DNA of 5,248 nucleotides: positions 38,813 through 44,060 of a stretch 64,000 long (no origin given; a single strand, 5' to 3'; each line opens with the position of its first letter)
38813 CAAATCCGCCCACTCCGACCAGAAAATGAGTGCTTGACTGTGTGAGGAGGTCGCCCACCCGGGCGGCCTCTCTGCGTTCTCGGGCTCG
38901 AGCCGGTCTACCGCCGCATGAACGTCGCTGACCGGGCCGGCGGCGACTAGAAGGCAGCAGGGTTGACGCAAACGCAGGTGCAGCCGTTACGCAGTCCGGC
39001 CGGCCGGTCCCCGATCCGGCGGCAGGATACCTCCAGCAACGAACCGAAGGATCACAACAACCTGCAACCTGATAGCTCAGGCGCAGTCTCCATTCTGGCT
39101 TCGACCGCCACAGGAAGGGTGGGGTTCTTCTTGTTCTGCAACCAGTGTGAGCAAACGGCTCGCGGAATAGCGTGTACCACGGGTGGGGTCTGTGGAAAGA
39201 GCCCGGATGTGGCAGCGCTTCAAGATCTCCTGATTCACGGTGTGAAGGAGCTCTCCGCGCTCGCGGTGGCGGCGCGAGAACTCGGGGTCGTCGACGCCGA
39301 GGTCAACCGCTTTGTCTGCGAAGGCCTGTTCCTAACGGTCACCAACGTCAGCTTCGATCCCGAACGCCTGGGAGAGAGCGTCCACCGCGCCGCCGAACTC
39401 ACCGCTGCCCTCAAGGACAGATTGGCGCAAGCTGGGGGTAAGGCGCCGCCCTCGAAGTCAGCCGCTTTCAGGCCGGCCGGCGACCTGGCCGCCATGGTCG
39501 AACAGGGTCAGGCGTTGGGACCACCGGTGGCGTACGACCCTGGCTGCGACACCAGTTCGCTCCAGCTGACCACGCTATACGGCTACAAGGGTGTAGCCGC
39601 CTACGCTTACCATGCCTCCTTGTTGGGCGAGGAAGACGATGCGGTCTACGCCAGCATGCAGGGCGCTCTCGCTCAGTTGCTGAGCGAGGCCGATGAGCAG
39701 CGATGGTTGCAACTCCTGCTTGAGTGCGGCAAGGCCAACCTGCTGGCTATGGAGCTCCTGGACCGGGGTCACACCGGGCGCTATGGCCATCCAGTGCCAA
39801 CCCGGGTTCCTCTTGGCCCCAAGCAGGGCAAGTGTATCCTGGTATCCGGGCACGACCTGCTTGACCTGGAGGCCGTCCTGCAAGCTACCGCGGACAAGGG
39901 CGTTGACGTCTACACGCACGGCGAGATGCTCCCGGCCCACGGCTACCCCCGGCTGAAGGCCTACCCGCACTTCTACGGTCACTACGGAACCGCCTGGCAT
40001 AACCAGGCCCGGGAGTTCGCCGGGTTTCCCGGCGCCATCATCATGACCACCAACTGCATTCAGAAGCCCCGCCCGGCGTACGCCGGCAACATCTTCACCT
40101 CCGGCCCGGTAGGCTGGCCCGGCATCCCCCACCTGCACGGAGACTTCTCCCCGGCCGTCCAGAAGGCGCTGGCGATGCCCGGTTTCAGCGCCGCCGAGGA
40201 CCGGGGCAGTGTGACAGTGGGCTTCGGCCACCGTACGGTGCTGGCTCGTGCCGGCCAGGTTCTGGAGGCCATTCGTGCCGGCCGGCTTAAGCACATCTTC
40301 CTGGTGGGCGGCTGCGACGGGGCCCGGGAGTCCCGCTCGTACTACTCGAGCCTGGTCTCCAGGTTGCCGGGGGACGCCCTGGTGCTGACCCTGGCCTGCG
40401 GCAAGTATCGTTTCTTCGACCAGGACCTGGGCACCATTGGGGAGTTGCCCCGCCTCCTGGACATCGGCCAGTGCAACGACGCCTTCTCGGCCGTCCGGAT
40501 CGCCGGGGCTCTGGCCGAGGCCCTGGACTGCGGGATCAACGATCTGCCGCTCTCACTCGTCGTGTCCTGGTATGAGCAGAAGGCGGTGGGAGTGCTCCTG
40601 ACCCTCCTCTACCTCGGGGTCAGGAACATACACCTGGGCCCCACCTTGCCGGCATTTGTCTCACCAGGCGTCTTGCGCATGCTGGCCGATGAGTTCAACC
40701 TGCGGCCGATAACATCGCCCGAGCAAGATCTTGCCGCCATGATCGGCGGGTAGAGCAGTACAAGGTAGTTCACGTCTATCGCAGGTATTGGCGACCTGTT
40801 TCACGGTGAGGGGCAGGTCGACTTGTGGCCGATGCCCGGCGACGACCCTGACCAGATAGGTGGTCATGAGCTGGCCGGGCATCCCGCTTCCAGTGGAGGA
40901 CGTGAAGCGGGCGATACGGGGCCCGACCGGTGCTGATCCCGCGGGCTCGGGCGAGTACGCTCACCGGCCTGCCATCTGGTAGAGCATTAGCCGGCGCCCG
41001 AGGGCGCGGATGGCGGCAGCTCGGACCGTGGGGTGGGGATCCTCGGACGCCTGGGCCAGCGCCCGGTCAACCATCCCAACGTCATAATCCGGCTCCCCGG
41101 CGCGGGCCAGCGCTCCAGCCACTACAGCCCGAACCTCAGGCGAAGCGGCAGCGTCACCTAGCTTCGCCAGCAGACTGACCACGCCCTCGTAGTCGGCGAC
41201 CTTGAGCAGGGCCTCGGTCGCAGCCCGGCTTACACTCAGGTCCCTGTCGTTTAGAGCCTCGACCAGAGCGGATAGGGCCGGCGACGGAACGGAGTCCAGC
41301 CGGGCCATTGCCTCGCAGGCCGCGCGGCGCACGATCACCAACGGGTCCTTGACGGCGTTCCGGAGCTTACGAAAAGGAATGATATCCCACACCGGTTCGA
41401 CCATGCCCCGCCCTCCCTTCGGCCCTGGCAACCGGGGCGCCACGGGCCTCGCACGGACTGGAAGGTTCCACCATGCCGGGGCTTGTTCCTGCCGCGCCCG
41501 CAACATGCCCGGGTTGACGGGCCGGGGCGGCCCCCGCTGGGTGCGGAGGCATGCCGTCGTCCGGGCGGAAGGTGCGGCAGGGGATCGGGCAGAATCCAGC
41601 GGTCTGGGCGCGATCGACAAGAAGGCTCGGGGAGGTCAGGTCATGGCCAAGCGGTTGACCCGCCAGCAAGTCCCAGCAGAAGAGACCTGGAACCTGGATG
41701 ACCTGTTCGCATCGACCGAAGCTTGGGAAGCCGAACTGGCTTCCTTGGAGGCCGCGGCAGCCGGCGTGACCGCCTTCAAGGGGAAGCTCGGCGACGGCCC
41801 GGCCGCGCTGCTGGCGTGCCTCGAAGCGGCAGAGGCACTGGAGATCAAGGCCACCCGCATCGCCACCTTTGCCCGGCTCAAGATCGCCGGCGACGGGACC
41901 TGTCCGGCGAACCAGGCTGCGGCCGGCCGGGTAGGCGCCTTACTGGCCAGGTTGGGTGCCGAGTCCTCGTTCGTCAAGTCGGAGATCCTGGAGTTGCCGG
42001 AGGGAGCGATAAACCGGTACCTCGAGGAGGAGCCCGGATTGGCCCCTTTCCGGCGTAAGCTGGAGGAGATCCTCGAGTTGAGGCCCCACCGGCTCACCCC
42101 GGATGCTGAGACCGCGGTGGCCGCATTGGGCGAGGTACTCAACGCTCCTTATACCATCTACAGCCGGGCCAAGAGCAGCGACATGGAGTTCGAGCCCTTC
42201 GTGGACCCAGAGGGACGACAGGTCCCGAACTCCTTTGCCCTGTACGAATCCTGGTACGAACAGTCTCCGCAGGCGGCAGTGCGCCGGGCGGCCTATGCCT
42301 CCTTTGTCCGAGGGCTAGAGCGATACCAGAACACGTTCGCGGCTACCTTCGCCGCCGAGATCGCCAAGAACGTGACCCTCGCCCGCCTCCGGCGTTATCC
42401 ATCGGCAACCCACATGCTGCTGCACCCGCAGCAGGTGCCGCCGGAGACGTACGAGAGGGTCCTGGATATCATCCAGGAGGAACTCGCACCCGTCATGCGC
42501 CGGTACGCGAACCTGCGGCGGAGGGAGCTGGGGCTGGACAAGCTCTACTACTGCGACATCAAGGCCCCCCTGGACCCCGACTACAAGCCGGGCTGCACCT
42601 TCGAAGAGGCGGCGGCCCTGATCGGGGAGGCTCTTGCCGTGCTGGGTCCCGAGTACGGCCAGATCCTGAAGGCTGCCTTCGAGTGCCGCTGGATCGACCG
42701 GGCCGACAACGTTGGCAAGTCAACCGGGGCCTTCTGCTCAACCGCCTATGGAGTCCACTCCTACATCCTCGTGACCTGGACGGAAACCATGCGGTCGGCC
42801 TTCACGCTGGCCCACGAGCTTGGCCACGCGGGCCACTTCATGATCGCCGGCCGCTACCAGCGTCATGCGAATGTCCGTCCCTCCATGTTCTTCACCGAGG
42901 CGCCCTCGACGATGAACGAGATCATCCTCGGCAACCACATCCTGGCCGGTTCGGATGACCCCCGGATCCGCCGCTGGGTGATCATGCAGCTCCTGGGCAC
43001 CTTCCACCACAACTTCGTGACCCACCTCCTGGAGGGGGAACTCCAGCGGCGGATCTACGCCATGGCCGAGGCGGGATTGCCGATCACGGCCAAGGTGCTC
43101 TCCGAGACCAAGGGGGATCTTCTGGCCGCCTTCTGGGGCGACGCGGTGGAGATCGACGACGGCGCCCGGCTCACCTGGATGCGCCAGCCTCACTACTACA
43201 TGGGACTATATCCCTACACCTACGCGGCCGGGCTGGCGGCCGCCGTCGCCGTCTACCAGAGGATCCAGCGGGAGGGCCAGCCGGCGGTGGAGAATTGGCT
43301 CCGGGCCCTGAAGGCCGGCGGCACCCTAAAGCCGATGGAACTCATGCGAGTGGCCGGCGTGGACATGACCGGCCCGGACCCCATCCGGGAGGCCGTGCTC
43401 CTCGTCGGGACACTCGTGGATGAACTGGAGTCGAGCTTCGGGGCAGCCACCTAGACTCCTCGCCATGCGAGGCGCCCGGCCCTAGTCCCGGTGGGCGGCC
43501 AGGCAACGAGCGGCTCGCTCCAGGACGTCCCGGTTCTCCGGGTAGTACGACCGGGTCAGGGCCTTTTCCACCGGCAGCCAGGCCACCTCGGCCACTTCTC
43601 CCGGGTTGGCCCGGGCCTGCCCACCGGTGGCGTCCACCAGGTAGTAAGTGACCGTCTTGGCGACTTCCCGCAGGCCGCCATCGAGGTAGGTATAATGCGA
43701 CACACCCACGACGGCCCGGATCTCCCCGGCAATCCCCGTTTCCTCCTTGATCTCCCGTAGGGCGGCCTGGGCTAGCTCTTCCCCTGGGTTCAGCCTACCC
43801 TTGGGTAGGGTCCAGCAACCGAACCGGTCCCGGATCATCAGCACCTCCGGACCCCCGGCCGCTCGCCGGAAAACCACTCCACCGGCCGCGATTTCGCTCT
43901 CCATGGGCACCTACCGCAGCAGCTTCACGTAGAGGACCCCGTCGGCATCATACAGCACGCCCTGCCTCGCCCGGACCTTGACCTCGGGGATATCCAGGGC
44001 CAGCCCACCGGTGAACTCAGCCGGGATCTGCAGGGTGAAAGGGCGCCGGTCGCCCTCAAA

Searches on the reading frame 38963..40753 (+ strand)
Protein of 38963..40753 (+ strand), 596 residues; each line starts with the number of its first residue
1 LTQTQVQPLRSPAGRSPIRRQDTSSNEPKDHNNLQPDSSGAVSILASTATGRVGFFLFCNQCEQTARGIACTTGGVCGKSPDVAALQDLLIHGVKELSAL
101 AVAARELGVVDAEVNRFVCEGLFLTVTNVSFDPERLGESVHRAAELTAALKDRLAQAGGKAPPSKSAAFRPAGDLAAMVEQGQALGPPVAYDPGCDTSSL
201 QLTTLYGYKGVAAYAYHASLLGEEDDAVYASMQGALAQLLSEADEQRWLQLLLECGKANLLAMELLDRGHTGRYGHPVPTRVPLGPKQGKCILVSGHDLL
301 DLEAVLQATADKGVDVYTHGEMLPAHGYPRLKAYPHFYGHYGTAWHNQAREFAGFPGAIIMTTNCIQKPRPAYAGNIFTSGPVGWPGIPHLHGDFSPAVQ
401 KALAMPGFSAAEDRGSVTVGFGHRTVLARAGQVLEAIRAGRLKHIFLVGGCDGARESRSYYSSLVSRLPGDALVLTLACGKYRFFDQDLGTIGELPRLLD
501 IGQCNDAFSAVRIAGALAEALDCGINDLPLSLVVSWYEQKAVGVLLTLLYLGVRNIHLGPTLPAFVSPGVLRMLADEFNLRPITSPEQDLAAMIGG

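Call 47: search_protein_families(library=pfam, proteins=[window:38963-40753:+], max_evalue=0.00001)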
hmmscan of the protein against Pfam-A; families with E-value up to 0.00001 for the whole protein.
window:38963-40753:+ (596 aa): 1 family
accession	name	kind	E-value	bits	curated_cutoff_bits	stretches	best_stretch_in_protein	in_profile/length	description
PF03063.25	Prismane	-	8e-148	493.7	27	1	57-590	1-512/513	Prismane/CO dehydrogenase family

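Call 49: find_related_loci(query=window:39131-40750:+, collection=genome_contigs, flank=1000)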
Query window:39131-40750:+ (540 aa) in genome_contigs; peptide patterns used: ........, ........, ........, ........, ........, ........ (x = any residue, [..] = any of these).
600 stretches matched a pattern (row limit reached: there are more); 591 encode a relative of the query (tblastn E <= 1e-3); the best 80 are kept; 80 distinct loci.
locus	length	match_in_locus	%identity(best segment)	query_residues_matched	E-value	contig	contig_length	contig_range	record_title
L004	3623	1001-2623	60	1-538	0e+0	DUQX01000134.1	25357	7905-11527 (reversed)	MAG TPA_asm: Bacillota bacterium isolate AS08sgBPME_442 286654_AS08, whole genome shotgun sequence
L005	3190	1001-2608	61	1-538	0e+0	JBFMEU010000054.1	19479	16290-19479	MAG: Bacillota bacterium isolate MAG253 MAG253_54, whole genome shotgun sequence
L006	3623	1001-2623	59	1-538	0e+0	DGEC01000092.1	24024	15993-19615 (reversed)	MAG TPA_asm: Firmicutes bacterium UBA3936 UBA3936_contig_10266, whole genome shotgun sequence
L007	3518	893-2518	58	1-539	0e+0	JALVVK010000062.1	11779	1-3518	MAG: Deltaproteobacteria bacterium isolate M10_metabat1_scaf2bin.021 M10_NODE_2777_length_11779_cov_8.488757, whole geno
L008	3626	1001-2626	58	1-539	0e+0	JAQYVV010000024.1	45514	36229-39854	MAG: Desulfurivibrionaceae bacterium isolate SF_100_bin22 SF_100_bin.22.orig_100_contig-145_1520, whole genome shotgun s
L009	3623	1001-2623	58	1-538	0e+0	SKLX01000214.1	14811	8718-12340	MAG: Bacillota bacterium isolate CSSed162cmA_224 CSSed16-2cmA-11104, whole genome shotgun sequence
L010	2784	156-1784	59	1-539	0e+0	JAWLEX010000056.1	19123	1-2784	MAG: Desulfatiglandales bacterium isolate 20BLK6-1.bin.93 NODE_2793_length_19123_cov_12.970563, whole genome shotgun seq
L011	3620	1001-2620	58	1-538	0e+0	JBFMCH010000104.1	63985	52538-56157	MAG: Bacillota bacterium isolate MAG188 MAG188_104, whole genome shotgun sequence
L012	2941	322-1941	58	1-538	0e+0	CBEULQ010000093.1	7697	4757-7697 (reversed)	MAG TPA_asm: uncultured Desulfocucumis sp. isolate SRR13515399_metabat2_4 genome assembly, contig: ERZ25074858.485, whol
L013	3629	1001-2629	59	1-539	0e+0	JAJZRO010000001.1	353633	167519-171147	MAG: Deltaproteobacteria bacterium isolate SKS1.bin94 NODE_8_length_353633_cov_49.672871, whole genome shotgun sequence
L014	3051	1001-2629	59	1-539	0e+0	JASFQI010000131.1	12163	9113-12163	MAG: Desulfobacteraceae bacterium isolate D0819S20remetaG_Bin_281 D0819S20remetaG_FD_scaffold_731_c1, whole genome shotg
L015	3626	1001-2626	58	1-539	0e+0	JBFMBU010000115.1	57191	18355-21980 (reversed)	MAG: Thermodesulfobacteriota bacterium isolate MAG172 MAG172_115, whole genome shotgun sequence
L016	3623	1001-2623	57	1-538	0e+0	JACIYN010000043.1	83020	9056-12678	MAG: Desulfacinum sp. isolate MAG-79 Desulfacinum_C3_bin37_Scaffold_43, whole genome shotgun sequence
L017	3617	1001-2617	56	1-539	0e+0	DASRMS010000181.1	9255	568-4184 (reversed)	MAG TPA_asm: Oscillospiraceae bacterium isolate SMAG_U10222 k141_787838, whole genome shotgun sequence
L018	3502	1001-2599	58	1-534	0e+0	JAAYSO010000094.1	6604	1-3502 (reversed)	MAG: Bacillota bacterium isolate AS23ysBPME_351 116678_AS23, whole genome shotgun sequence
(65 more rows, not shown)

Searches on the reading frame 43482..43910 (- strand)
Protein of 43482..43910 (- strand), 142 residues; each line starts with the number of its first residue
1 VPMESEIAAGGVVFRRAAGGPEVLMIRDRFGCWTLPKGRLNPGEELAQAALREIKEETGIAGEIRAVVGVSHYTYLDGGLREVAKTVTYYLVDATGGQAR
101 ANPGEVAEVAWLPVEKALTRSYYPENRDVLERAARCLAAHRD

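Call 20: search_protein_families(library=pfam, proteins=[window:43482-43910:-], max_evalue=0.01)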
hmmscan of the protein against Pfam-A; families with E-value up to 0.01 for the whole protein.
window:43482-43910:- (142 aa): 1 family
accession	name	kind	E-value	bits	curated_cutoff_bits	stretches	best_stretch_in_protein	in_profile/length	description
PF00293.34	NUDIX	-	9.9e-23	81.1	21.1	1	8-132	5-133/134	NUDIX domain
